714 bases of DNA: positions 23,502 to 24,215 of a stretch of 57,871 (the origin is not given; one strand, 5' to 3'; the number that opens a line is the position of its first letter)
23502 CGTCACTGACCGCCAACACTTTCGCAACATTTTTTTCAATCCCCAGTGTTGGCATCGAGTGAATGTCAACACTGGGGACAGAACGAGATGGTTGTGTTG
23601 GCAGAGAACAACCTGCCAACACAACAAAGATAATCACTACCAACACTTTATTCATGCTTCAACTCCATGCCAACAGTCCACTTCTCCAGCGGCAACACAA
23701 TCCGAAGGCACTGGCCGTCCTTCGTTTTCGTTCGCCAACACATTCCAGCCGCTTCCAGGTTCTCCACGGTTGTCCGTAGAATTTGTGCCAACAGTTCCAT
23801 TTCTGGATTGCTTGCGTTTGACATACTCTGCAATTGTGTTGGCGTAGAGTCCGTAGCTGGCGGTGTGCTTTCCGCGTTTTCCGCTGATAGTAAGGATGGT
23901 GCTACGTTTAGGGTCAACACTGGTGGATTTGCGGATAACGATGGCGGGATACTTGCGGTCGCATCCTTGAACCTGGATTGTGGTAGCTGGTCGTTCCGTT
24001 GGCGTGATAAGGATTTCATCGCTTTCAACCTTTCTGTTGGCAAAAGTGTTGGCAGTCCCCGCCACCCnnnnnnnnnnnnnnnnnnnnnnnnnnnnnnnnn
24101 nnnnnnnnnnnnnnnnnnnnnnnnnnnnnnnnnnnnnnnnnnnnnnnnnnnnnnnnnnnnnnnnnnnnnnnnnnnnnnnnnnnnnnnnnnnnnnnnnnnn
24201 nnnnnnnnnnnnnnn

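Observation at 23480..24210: Dense array of at least 15 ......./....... boxes overlaid on coding sequence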

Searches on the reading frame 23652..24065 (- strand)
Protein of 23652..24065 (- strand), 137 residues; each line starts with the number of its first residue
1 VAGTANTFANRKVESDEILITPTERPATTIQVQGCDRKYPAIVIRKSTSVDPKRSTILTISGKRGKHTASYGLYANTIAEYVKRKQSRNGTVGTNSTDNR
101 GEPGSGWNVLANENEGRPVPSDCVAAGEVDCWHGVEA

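Call 7: search_protein_families(library=pfam, proteins=[window:23652-24065:-], max_evalue=0.01)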
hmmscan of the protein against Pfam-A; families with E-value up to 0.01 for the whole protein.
window:23652-24065:- (137 aa): 0 families

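Call 8: search_protein_families(library=phrogs, proteins=[window:23652-24065:-], max_evalue=0.01)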
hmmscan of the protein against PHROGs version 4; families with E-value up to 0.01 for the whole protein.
window:23652-24065:- (137 aa): 0 families

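Call 30: find_homologous_proteins(query=window:23652-24065:-, max_evalue=0.01)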
Query window:23652-24065:- (137 aa): 4 proteins with E <= 0.01 among 6 candidates.
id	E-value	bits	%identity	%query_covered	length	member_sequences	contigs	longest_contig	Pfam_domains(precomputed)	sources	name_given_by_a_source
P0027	6.0e-86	303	99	100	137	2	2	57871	-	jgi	-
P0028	1.5e-6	46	47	53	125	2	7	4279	-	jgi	jgi:hypothetical protein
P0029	9.4e-5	40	44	54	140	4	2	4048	-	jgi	jgi:hypothetical protein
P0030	1.9e-4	39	43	64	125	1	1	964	-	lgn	-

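Call 33: find_encoding_contigs(protein=P0028, flank=5000, max_places=3)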
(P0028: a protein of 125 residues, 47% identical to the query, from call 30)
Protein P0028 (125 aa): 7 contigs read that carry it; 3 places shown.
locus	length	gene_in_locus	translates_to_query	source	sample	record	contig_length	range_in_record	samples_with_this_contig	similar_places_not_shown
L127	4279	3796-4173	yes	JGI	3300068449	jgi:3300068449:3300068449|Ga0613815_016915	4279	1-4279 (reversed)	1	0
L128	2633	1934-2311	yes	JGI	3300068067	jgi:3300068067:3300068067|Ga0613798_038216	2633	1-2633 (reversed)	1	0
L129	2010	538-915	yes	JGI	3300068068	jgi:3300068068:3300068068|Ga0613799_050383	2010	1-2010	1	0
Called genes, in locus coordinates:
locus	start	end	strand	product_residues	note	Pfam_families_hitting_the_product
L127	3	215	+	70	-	?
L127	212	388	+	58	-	-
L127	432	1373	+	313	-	PF01145:Band_7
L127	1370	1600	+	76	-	-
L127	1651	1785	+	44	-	-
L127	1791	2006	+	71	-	-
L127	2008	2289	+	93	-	-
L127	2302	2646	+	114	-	-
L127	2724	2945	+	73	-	-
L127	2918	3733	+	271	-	-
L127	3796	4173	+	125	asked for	-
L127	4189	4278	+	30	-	?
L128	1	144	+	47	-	?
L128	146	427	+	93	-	-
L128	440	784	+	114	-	-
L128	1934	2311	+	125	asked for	-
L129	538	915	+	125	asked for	-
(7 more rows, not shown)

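Call 34: find_encoding_contigs(protein=P0029, flank=5000, max_places=3)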
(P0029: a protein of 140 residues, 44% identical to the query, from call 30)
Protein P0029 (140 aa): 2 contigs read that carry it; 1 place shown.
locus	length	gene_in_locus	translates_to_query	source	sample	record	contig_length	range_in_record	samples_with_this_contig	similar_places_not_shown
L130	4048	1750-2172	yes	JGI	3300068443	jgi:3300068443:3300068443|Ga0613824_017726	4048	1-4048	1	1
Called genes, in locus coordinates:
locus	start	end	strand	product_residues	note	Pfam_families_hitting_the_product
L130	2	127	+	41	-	?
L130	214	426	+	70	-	-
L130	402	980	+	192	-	PF10544:T5orf172, PF13455:MUG113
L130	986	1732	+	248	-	-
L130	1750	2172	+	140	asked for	-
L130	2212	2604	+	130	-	PF06347:SH3_4, PF08239:SH3_3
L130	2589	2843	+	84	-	-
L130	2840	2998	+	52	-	-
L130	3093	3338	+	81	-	PF13223:DUF4031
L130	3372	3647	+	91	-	-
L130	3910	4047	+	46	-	?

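Call 49: predict_structure(alignment_id=A3)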
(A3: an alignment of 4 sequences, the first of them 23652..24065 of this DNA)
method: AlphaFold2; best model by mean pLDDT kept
length: 137 residues; sequences in the alignment: 4
mean_pLDDT: 41.4   pTM: 0.29
mean pLDDT of the five models: 41.4, 37.2, 35.8, 35.5, 34.4
residues with pLDDT >= 90: 0; 70-90: 0; 50-70: 34; < 50: 103
segments of 3 or more residues with pLDDT < 50: 1-28, 34-39, 49-56, 61-68, 90-137
pLDDT, mean of each block of 10 residues (from residue 1): 42 34 43 48 52 48 45 55 51 37 29 29 30 35
secondary structure, 60 per line:
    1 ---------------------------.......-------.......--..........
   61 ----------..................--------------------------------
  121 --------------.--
elements in order: E28-34 E42-48 E51-60 H71-88
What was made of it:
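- Tried and rejected: With a 4-sequence alignment the model was poor (pLDDT 41, call 49).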

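Call 51: search_protein_representatives(alignment_id=A3)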
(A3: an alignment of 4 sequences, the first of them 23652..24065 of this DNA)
Query: 4 sequences, 137 profile positions. Proteins with E-value up to 0.001 (for the whole library): 27; up to 1e-10: 18; up to 1e-30: 2. The best 27 are listed.
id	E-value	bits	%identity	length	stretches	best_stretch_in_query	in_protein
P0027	1.9e-44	167.0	-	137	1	1-122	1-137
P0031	3.9e-38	146.5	-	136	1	11-135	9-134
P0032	2.5e-25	105.1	-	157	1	11-133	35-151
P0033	3.1e-24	101.5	-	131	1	10-129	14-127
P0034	7.3e-23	97.1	-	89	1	24-91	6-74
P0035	1.7e-22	95.9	-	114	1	18-133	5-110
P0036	2.6e-21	92.0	-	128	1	29-130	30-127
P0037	1.4e-20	89.7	-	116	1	13-94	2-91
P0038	1.4e-20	89.6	-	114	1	27-131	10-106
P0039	2.1e-20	89.1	-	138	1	5-85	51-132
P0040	2.6e-20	88.8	-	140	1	11-98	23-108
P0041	3.7e-20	88.3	-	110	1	26-132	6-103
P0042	6.3e-20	87.6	-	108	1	13-88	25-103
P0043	1.4e-17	80.0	-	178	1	9-87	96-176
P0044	3.4e-16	75.5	-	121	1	21-98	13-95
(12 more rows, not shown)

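Call 57: predict_structure(alignment_id=A4)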
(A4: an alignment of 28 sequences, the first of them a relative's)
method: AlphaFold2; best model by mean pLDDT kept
length: 137 residues; sequences in the alignment: 28
mean_pLDDT: 71.3   pTM: 0.48
mean pLDDT of the five models: 71.3, 71.2, 70.6, 70.1, 68.4
residues with pLDDT >= 90: 56; 70-90: 11; 50-70: 37; < 50: 33
segments of 3 or more residues with pLDDT < 50: 104-118, 123-125, 127-131
pLDDT, mean of each block of 10 residues (from residue 1): 54 52 76 93 95 96 93 96 88 54 46 48 50 49
secondary structure, 60 per line:
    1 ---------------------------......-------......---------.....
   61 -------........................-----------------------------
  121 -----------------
elements in order: E28-33 E41-46 E56-60 H68-91

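Call 60: fold_search(model_id=the predicted structure, library=pdb)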
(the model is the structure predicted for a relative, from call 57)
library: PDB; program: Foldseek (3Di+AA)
matches with E <= 10: 135; with E <= 0.001: 0
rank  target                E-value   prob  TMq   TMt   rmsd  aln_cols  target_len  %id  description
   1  6p4s_A                6.7e-01  0.33  0.23  0.26   6.5        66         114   14  Salmonella typhi PltB Homopentamer T65I Mutant (released 2020-03-25)
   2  4gfc_A                7.1e-01  0.16  0.21  0.18  11.9        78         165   17  N-terminal coiled-coil dimer of C.elegans SAS-6, crystal form B (released 2013-06-19)
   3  4ckn_B                9.2e-01  0.25  0.22  0.17  11.1        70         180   13  Structure of an N-terminal fragment of Leishmania SAS-6 containing parts of its coiled coil domain, F257E mutant (released 2014-03-05)
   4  6p4p_A                9.8e-01  0.38  0.25  0.29   5.9        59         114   10  Salmonella typhi PltB Homopentamer N29K Mutant (released 2020-03-25)
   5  3dwa_E                9.8e-01  0.25  0.25  0.28   5.2        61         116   18  Crystal structure of the B-subunit of the AB5 toxin from E. coli (released 2008-11-04)
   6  4ckn_C                1.1e+00  0.23  0.22  0.17  10.8        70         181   13  Structure of an N-terminal fragment of Leishmania SAS-6 containing parts of its coiled coil domain, F257E mutant (released 2014-03-05)
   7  4k6l_A                1.3e+00  0.30  0.25  0.29   5.8        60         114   10  Structure of Typhoid Toxin (released 2013-07-17)
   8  2dix_MODEL_1_A        1.4e+00  0.06  0.15  0.22  19.9       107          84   13  Solution structure of the DSRM domain of Protein activator of the interferon-induced protein kinase (released 2006-09-30)
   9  5xxb_p                1.5e+00  0.09  0.20  0.21   9.2        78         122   18  Large subunit of Toxoplasma gondii ribosome (released 2017-08-30)
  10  7u65_G                1.6e+00  0.10  0.19  0.26  11.1        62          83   10  Structure of E. coli dGTPase bound to T7 bacteriophage protein Gp1.2 (released 2022-08-31)
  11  9asm_B                1.6e+00  0.08  0.19  0.12  12.2        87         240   11  Human Drosha and DGCR8 in complex with Pri-let-7f1 (released 2024-09-04)
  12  7ee3_C                1.7e+00  0.18  0.24  0.26   7.1        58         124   12  Crystal structure of PltC (released 2021-12-22)
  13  3rwr_S                1.7e+00  0.05  0.15  0.12  17.1       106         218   11  Crystal structure of the human XRCC4-XLF complex (released 2011-12-07)
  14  8q87_Br               1.8e+00  0.16  0.24  0.26   6.0        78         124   22  Structure of the G. gallus 80S rotated ribosome in complex with eEF2 and SERBP1 (released 2024-08-28)
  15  5whu_J                1.8e+00  0.12  0.21  0.23   7.3        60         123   13  Crystal structure of 3'SL bound ArtB (released 2017-10-25)
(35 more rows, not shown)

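Call 62: fold_search(model_id=the predicted structure, library=viral)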
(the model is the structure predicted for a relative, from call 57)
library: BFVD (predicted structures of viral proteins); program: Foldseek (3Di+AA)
matches with E <= 10: 438; with E <= 0.001: 0
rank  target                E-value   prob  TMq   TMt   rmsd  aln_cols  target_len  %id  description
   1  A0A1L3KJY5            3.7e-02  0.28  0.16  0.15  18.2       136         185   14  (no name in the UniProt tables at hand)
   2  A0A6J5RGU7            8.4e-02  0.51  0.22  0.23  14.5       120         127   10  Uncharacterized protein [uncultured Caudovirales phage]
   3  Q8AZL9                9.5e-02  0.25  0.19  0.18  17.9       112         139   10  Protein VP5 [Blotched snakehead virus]
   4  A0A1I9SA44            1.4e-01  0.57  0.21  0.33  13.9        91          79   14  Uncharacterized protein [Rhodococcus phage Weasels2]
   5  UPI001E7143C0         1.9e-01  0.38  0.22  0.28  18.6        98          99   15  (no name look-up for this kind of identifier)
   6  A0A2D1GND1            2.1e-01  0.38  0.22  0.19  13.2        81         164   14  (no name in the UniProt tables at hand)
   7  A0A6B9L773            2.1e-01  0.23  0.22  0.23  16.9       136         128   16  Uncharacterized protein [Mycobacterium phage Onyinye]
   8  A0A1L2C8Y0            2.8e-01  0.41  0.23  0.24  12.6        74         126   15  Uncharacterized protein [Pseudomonas phage ZC01]
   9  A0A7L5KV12            2.8e-01  0.30  0.25  0.04  26.2       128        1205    8  (no name in the UniProt tables at hand)
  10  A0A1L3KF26            2.8e-01  0.14  0.19  0.04  23.1       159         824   10  (no name in the UniProt tables at hand)
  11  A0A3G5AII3            2.9e-01  0.11  0.15  0.12  19.8       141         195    9  Uncharacterized protein [Sylvanvirus sp.]
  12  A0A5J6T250            3.3e-01  0.33  0.23  0.10  19.0       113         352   13  FliI/YscN family ATPase [Aeromonas phage vB_AhyS-A18P4]
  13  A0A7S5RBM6            3.3e-01  0.28  0.19  0.34  12.2        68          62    9  (no name in the UniProt tables at hand)
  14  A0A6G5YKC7            3.3e-01  0.21  0.21  0.32  14.8        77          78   12  (no name in the UniProt tables at hand)
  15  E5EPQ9                3.6e-01  0.30  0.22  0.20  10.5        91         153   18  Uncharacterized protein [Acinetobacter phage Acj9]
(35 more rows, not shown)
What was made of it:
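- On Known DNA-binding protein families (tested for ORF-A): Foldseek best E was 0.67 against PDB and 0.04 against BFVD (calls 60, 62).
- Tried and rejected: With 28 sequences the core was confident (call 57), but it matched nothing in PDB or BFVD (calls 60, 62).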

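Call 84: find_related_loci(query=A7, collection=viral_contigs, flank=6000)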
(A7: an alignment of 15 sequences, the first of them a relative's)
Query A7 (125 aa) in viral_contigs; peptide patterns used: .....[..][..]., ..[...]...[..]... (x = any residue, [..] = any of these).
8 stretches matched a pattern; 3 encode a relative of the query (tblastn E <= 1e-3); 3 distinct loci.
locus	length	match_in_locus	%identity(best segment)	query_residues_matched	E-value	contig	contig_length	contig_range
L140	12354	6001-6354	52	1-120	3e-33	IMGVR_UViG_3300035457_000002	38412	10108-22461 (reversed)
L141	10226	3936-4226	54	14-119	5e-28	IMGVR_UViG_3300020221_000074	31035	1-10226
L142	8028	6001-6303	45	9-117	6e-23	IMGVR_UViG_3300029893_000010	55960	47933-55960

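Call 87: find_related_loci(query=A8, collection=viral_contigs, flank=6000)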
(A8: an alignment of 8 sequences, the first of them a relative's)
Query A8 (137 aa) in viral_contigs; peptide patterns used: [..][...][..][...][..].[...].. (x = any residue, [..] = any of these).
23 stretches matched a pattern; 2 encode a relative of the query (tblastn E <= 1e-3); 2 distinct loci.
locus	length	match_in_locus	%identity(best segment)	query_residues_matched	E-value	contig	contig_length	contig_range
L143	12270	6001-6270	38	4-90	1e-11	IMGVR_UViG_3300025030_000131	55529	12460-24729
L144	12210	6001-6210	40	16-88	6e-10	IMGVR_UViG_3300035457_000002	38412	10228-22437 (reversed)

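Call 92: search_protein_families(library=pfam, alignment_id=A4, max_evalue=10)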
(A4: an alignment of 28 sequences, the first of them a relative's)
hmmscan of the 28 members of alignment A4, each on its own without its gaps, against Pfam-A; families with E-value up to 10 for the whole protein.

A. member 1, P0027 (137 aa): 1 family
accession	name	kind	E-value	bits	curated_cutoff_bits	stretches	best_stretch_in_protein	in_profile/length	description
PF07419.17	PilM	-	0.1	13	25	1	71-97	32-58/136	PilM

B. families by the number of members that match (of 28 scanned): 13 families
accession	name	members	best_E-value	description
PF09791.14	Oxidored-like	2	0.14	Oxidoreductase-like protein, N-terminal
PF13455.12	MUG113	1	5e-16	Meiotically up-regulated gene 113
PF10544.15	T5orf172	1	1e-12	T5orf172 domain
PF12685.13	SpoIIIAH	1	0.028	SpoIIIAH-like protein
PF23807.1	RHH_10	1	0.065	Ribbon-helix-helix protein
PF15647.12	Tox-REase-3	1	0.065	Restriction endonuclease fold toxin 3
PF20820.2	Fib-H_N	1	0.073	Fibroin heavy chain, N-terminal domain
PF08877.16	MepB-like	1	0.081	MepB-like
PF07419.17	PilM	1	0.1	PilM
PF10821.13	DUF2567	1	0.15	Protein of unknown function (DUF2567)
PF11399.14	DUF3192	1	0.15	Protein of unknown function (DUF3192)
PF21662.3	WipA_N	1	0.2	WipA, alpha-helical hairpin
PF01253.27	SUI1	1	0.46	Translation initiation factor SUI1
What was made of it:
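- On Known DNA-binding protein families (tested for ORF-A): Pfam and PHROGs gave no hit (calls 7, 8, 92).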

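Call 94: search_protein_families(library=pfam, proteins=[P0043, L130:402-980:+], max_evalue=0.01)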
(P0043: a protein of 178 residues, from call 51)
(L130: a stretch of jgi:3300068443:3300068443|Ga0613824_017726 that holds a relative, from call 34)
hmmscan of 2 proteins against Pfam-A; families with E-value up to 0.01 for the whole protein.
P0043 (178 aa): 2 families
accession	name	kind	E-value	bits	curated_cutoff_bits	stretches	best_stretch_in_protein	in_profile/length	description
PF13455.12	MUG113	-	5e-16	59.5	22.3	1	13-77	1-68/73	Meiotically up-regulated gene 113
PF10544.15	T5orf172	-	1e-12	48.9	20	1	3-78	2-96/101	T5orf172 domain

L130:402-980:+ (192 aa): 2 families
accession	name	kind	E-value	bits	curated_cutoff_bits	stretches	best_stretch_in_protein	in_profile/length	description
PF13455.12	MUG113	-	1.7e-15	57.7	22.3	1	21-85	1-68/73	Meiotically up-regulated gene 113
PF10544.15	T5orf172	-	8.4e-12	45.9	20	1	11-85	2-95/101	T5orf172 domain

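Call 103: find_encoding_contigs(protein=P0043, flank=8000, max_places=3)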
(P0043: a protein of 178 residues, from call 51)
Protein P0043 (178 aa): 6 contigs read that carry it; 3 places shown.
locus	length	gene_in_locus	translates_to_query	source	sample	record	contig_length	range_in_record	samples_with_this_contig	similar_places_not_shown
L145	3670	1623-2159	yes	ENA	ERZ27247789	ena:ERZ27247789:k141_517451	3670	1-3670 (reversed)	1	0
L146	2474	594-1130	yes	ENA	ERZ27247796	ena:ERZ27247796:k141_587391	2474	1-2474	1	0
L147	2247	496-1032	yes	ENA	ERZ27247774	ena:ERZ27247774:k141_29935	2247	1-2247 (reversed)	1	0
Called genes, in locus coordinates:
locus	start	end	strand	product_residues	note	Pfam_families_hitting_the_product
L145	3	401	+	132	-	?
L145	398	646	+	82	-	-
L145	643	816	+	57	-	-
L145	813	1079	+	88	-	-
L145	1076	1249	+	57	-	-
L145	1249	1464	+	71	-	-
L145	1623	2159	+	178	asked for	PF10544:T5orf172, PF13455:MUG113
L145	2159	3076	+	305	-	-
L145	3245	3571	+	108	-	-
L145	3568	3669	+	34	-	?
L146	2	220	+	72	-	?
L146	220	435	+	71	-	-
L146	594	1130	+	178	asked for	PF10544:T5orf172, PF13455:MUG113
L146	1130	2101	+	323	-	-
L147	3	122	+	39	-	?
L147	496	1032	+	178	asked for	PF10544:T5orf172, PF13455:MUG113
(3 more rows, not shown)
